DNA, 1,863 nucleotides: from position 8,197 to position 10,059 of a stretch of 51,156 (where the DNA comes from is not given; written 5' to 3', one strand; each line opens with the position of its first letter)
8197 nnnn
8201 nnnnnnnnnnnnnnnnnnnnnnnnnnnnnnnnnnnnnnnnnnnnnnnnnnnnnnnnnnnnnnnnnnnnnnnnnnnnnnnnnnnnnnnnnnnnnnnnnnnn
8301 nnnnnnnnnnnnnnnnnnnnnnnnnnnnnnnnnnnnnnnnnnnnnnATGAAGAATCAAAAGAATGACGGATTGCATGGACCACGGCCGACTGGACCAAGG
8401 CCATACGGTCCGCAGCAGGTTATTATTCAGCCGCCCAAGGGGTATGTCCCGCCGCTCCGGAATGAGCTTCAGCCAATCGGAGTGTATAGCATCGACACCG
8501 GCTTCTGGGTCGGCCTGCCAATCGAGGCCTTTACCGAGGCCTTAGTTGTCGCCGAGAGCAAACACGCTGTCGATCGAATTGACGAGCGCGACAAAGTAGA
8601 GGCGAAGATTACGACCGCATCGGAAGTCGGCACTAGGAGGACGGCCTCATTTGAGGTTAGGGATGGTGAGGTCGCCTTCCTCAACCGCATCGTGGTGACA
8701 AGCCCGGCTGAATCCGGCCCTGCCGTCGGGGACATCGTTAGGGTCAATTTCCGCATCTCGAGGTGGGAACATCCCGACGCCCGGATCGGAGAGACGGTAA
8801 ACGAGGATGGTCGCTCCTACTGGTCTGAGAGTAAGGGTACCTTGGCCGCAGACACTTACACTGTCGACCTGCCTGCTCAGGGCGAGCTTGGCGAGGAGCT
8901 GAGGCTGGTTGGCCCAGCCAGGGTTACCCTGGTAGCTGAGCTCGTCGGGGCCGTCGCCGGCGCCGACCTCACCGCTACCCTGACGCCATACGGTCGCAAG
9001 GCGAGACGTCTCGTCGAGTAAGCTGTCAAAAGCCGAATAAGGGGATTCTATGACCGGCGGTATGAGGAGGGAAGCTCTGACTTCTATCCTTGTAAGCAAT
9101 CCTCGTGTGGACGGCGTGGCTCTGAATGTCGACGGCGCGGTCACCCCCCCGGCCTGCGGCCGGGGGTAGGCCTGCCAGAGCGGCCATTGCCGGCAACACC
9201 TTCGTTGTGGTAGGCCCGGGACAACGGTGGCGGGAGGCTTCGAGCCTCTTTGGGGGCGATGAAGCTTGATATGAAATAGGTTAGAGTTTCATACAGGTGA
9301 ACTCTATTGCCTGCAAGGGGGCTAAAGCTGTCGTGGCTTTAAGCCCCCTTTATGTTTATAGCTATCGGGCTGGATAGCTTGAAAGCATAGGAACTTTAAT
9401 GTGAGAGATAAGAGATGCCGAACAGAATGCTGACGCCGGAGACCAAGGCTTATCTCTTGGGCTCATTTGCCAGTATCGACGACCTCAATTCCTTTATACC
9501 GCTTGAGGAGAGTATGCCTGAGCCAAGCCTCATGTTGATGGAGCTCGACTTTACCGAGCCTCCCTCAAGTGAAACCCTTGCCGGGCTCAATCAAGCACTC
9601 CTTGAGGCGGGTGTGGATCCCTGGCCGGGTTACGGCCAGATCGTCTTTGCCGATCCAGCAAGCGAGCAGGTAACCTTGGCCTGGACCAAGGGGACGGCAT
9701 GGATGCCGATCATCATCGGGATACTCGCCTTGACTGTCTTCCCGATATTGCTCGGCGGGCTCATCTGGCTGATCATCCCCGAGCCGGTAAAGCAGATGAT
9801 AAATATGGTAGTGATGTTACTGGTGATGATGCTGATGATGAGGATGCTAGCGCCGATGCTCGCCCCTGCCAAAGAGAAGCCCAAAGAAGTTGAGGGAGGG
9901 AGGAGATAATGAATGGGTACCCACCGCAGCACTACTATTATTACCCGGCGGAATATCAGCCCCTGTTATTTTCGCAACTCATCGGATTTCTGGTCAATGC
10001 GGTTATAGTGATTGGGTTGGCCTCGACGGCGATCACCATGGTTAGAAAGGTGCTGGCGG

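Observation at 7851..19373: Family of tail-anchored proteins with a methionine-rich C-terminal helix clustered around an S8 protease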

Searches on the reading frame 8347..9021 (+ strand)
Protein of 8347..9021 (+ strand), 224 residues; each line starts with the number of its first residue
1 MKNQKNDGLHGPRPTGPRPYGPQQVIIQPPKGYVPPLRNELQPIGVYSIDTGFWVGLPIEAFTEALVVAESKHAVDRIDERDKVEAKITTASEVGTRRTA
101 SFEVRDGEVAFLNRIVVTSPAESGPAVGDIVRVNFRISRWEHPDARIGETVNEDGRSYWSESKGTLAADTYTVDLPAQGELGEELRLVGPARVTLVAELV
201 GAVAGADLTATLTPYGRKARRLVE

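Call 16: search_protein_families(library=phrogs, proteins=[window:8347-9021:+], max_evalue=0.01)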
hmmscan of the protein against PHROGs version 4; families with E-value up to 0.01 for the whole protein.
window:8347-9021:+ (224 aa): 0 families

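Call 20: search_protein_families(library=pfam, proteins=[window:8347-9021:+], max_evalue=0.01)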
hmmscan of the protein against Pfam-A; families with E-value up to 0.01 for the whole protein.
window:8347-9021:+ (224 aa): 0 families

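Call 41: find_homologous_proteins(query=window:8347-9021:+, max_evalue=0.00001)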
Query window:8347-9021:+ (224 aa): 88 proteins with E <= 0.00001 among 1347 candidates.
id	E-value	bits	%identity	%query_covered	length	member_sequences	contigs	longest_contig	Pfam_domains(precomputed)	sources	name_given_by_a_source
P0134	2.4e-141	487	98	100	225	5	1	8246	-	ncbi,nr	ncbi:hypothetical protein M1N92_04285, partial [Dehalococcoidia bacterium]|nr:hypothetical protein [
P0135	7.9e-128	443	88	100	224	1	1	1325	-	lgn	-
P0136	1.3e-126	439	86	100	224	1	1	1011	-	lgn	-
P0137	2.6e-114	398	82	97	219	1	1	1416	-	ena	-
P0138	1.1e-112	393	77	100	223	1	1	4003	-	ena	-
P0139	4.1e-89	316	71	92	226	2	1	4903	-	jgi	jgi:hypothetical protein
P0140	2.2e-82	294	69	91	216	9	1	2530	-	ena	-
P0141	2.7e-81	290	66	92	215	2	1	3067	-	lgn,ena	-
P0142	3.2e-79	284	66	91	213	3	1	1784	-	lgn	-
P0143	8.0e-79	282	65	92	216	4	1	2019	-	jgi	jgi:hypothetical protein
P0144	1.0e-77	279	76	76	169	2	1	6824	-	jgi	jgi:hypothetical protein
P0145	2.0e-76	274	66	88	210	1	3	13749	-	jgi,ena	-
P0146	7.7e-75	269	64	88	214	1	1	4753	-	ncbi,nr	ncbi:MAG: hypothetical protein N2506_04990 [Dehalococcoidales bacterium]|nr:hypothetical protein [De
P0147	1.7e-71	258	63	91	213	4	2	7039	-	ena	-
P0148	2.7e-69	251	61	92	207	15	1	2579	-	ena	-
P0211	1.2e-28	118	42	88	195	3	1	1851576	-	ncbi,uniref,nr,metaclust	ncbi:hypothetical protein DEALK_18430 [Dehalogenimonas alkenigignens]|uniref:Uncharacterized protein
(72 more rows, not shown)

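Call 44: search_solved_structures(query=A5, max_evalue=10)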
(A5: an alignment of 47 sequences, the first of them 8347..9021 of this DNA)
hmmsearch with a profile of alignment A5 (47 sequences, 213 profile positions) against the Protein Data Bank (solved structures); distinct sequences matched with E-value up to 10: 15.
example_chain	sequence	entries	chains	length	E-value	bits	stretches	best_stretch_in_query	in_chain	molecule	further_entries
30kx_E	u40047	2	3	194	0.33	13.6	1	129-178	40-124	EF-hand domain-containing protein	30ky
5b64_B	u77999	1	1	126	0.9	12.2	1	47-94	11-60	Protein Kif13b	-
6ufq_A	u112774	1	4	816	1.4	11.6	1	147-189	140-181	Glycine Oxidase GoxA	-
6ubr_B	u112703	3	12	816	1.4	11.6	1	147-189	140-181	Uncharacterized protein | Uncharacterized protein GoxA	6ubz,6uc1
6byw_B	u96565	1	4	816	1.4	11.6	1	147-189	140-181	GoxA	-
6vmv_A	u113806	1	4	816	1.4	11.6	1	147-189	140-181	Glycine oxidase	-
6vl7_A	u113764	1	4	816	1.4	11.6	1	147-189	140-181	Glycine oxidase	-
6vmw_B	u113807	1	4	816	1.4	11.6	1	147-189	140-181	Glycine oxidase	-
6ubn_A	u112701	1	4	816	1.4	11.6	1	147-189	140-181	Quinoprotein glycine oxidase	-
6eer_A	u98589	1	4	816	1.4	11.6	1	147-189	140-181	GoxA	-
6vmf_A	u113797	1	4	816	1.4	11.6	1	147-189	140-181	Glycine oxidase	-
3jbz_A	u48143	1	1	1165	2.7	10.6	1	139-200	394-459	Serine/threonine-protein kinase mTOR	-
5flc_B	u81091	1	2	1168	2.7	10.6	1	139-200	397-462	SERINE/THREONINE-PROTEIN KINASE MTOR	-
4jsn_B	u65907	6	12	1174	2.8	10.6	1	139-200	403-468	Serine/threonine-protein kinase mTOR | mTOR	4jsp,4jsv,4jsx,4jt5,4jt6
5wbu_B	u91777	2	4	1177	2.8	10.6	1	139-200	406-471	Serine/threonine-protein kinase mTOR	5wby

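Call 47: predict_structure(alignment_id=A5)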
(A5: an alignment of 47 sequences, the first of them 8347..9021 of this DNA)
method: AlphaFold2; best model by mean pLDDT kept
length: 224 residues; sequences in the alignment: 47
mean_pLDDT: 82.6   pTM: 0.71
mean pLDDT of the five models: 82.6, 82.0, 80.3, 80.2, 79.8
residues with pLDDT >= 90: 118; 70-90: 48; 50-70: 46; < 50: 12
segments of 3 or more residues with pLDDT < 50: 1-3, 6-8, 24-28
pLDDT, mean of each block of 10 residues (from residue 1): 50 59 50 54 69 74 84 92 98 97 95 97 95 94 68 87 96 80 86 97 97 96 80
secondary structure, 60 per line:
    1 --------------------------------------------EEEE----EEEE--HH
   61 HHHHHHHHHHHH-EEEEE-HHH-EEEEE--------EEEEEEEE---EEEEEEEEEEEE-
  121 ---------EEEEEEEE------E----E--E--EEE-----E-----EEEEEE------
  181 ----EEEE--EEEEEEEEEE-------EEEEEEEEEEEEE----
elements in order: E45-48 E53-56 H59-72 E74-78 E84-88 E97-104 E108-119 E130-137 E155-157 E169-174 E185-188 E191-200 E208-220

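Call 50: fold_search(model_id=the predicted structure, library=pdb)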
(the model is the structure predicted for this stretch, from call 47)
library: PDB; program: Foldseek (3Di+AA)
matches with E <= 10: 1704; with E <= 0.001: 9
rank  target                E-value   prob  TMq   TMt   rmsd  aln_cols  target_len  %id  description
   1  9vg1_C                4.3e-04  1.00  0.34  0.35  16.4       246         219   12  Structure of CVA6 empty capsid complexed with 3H7 Fab (released 2025-11-19)
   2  7vrp_J                4.3e-04  0.97  0.26  0.16  12.8       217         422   10  Structure of infectious bursal disease virus Gx strain (released 2022-03-30)
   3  7yv2_C                5.1e-04  0.99  0.31  0.31  16.5       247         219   12  Cryo-EM structure of expanded coxsackievirus A16 empty particle after incubation with 8C4 antibody (released 2022-10-19)
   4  6s44                  6.3e-04  0.99  0.29  0.40   9.3       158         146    9  Faba bean necrotic stunt virus (FBNSV) (released 2020-07-15)
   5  9fmt_B                6.7e-04  0.97  0.23  0.10  13.1       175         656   12  Cryo-EM structure of the BcsB hexameric crown from the E. coli cellulose secretion macrocomplex (released 2024-10-16)
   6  7vrn_A                7.1e-04  1.00  0.32  0.20  11.9       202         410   11  Structure of infectious bursal disease virus Gt strain (released 2022-03-30)
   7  6akt_C                8.3e-04  0.99  0.33  0.33  16.5       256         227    8  Cryo-EM structure of CVA10 A-particle (released 2019-01-16)
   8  6za2_B                8.3e-04  0.97  0.26  0.08   8.5       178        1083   12  Crystal structure of dimeric latent PorU from Porphyromonas gingivalis (released 2021-09-29)
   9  9k09_A                8.8e-04  1.00  0.33  0.22  10.6       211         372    8  Cyanophage A4 portal-tail complex (released 2025-04-09)
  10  7vrn_I                1.0e-03  1.00  0.34  0.21  11.2       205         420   11  Structure of infectious bursal disease virus Gt strain (released 2022-03-30)
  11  8xck_F                1.0e-03  0.97  0.25  0.19   8.2       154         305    9  Closed state of central tail fiber of bacteriophage lambda (released 2024-05-01)
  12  6o06_C                1.1e-03  0.99  0.31  0.31   7.5       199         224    9  Extracellular factors prime enterovirus particles for uncoating (released 2019-06-12)
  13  6yg8_A                1.1e-03  0.95  0.23  0.10  13.2       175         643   12  Cryo-EM structure of a BcsB pentamer in the context of an assembled Bcs macrocomplex (released 2021-02-24)
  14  2fz1_B                1.1e-03  0.91  0.24  0.27  12.3       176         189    9  Structure of Empty Head Turnip Yellow Mosaic Virus (ATC) at 100 K (released 2006-02-21)
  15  8xcj_F                1.2e-03  0.99  0.27  0.17   6.6       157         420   10  Open State of central tail fiber of bacteriophage lambda upon binding to LamB (gpJ713-LamB complex) (released 2024-05-01)
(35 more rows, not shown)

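Call 51: fold_search(model_id=the predicted structure, library=viral)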
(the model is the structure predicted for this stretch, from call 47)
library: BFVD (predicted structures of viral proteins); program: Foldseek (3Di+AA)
matches with E <= 10: 1490; with E <= 0.001: 162
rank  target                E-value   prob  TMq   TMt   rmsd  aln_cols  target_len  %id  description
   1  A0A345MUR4            8.7e-06  1.00  0.40  0.36  16.4       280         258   12  Coat protein [Cressdnaviricota sp.]
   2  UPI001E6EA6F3         2.2e-05  1.00  0.31  0.22   7.6       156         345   17  (no name look-up for this kind of identifier)
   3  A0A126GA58            2.3e-05  1.00  0.43  0.40  15.5       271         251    8  Coat protein [Lake Sarah-associated circular virus-9]
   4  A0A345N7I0            2.9e-05  1.00  0.36  0.44   8.7       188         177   14  (no name in the UniProt tables at hand)
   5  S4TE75                4.0e-05  1.00  0.32  0.26  26.8       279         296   14  Capsid protein [uncultured marine virus]
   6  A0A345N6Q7            4.5e-05  1.00  0.35  0.44   8.5       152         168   14  (no name in the UniProt tables at hand)
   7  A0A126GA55            4.7e-05  1.00  0.44  0.37  19.4       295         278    8  Coat protein [Lake Sarah-associated circular virus-36]
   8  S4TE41                4.7e-05  1.00  0.35  0.37  13.0       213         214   12  Uncharacterized protein [uncultured marine virus]
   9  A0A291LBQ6            5.3e-05  1.00  0.29  0.12  10.2       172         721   14  Tail fiber protein / pectate lyase superfamily protein [Klebsiella phage vB_KpnM_KpV79]
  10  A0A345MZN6            5.6e-05  1.00  0.42  0.34  18.3       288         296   10  (no name in the UniProt tables at hand)
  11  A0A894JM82            5.6e-05  1.00  0.31  0.26  14.8       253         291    9  Putative Rep [ssDNA virus sp.]
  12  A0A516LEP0            7.3e-05  1.00  0.30  0.26   6.4       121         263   16  (no name in the UniProt tables at hand)
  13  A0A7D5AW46            7.8e-05  1.00  0.40  0.48   7.7       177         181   15  (no name in the UniProt tables at hand)
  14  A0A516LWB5            7.8e-05  1.00  0.33  0.35  12.6       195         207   13  (no name in the UniProt tables at hand)
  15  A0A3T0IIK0            7.8e-05  1.00  0.29  0.33  12.4       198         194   13  Uncharacterized protein [Vibrio virus vB_VspP_SBP1]
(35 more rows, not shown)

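Call 64: find_encoding_contigs(protein=P0211, flank=10000, max_places=1)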
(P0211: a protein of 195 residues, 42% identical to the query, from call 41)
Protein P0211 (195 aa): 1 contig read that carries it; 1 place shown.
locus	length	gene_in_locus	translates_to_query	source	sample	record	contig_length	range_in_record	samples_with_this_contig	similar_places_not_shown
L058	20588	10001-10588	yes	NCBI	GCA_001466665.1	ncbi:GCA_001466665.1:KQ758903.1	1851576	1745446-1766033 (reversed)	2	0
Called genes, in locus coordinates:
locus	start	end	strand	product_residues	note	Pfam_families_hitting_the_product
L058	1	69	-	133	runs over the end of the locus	PF13560:HTH_31, PF01381:HTH_3, PF12844:HTH_19, PF13413:HTH_25 (weak)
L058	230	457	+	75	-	PF01381:HTH_3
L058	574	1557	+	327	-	PF18897:Gp3-like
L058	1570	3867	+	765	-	PF12965:DUF3854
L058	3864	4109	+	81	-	-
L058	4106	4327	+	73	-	-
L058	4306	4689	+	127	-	PF00226:DnaJ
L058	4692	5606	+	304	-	PF00493:MCM (weak), PF05496:RuvB_N (weak), PF00004:AAA, PF07728:AAA_5, PF07724:AAA_2 (weak)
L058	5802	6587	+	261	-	PF13912:zf-C2H2_6 (weak)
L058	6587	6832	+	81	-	-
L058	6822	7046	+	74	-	-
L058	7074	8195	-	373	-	PF01381:HTH_3, PF13560:HTH_31, PF06114:Peptidase_M78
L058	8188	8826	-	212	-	-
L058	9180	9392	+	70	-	-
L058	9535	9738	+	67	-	-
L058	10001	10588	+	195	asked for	-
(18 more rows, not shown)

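Call 73: search_dna_similar(query=window:8347-9021:+, collection=phages, mode=protein, max_evalue=0.001, max_rows=10)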
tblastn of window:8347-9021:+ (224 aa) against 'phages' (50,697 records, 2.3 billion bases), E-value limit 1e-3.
No match.

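Call 79: search_protein_families(library=padloc, proteins=[window:8347-9021:+], max_evalue=0.001)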
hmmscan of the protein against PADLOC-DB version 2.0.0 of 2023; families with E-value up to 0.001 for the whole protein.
window:8347-9021:+ (224 aa): 0 families

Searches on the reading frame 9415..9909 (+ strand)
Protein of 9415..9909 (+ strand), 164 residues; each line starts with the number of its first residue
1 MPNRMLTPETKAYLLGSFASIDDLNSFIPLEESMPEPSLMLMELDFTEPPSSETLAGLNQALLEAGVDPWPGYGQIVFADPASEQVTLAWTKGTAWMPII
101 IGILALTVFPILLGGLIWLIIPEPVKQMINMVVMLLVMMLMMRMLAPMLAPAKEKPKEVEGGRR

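Call 4: search_protein_families(library=pfam, proteins=[window:9415-9909:+], max_evalue=0.1)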
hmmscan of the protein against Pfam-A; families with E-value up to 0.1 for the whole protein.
window:9415-9909:+ (164 aa): 1 family
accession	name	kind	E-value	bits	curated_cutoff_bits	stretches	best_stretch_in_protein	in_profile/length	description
PF25708.1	Phage_T7_Gp5_9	-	0.063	13.7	24.5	1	61-74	24-37/46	Phage T7 gp5.9 RecBCD inhibitor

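Call 15: search_protein_families(library=ncbifam, proteins=[window:9415-9909:+], max_evalue=10)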
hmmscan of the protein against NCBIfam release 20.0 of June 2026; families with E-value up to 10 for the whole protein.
window:9415-9909:+ (164 aa): 3 families
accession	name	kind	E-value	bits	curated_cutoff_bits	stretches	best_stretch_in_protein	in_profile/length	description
NF041806.1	daptide_Mpa2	equivalog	0.14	12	40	1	90-107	25-41/41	MpaA2 family daptide-type RiPP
NF038392.1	div_DrpB_YedR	equivalog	0.17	12.2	50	1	91-123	52-84/86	cell division protein DrpB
TIGR03700.1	mena_SCO4494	equivalog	0.21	10.5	434.55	1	42-99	136-193/351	aminofutalosine synthase MqnE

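Call 16: search_protein_families(library=phrogs, proteins=[window:9415-9909:+], max_evalue=0.01)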
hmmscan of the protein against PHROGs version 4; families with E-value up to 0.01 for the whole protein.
window:9415-9909:+ (164 aa): 0 families

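Call 79: search_protein_families(library=padloc, proteins=[window:9415-9909:+], max_evalue=0.001)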
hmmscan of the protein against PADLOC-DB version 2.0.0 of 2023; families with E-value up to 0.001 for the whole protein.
window:9415-9909:+ (164 aa): 0 families
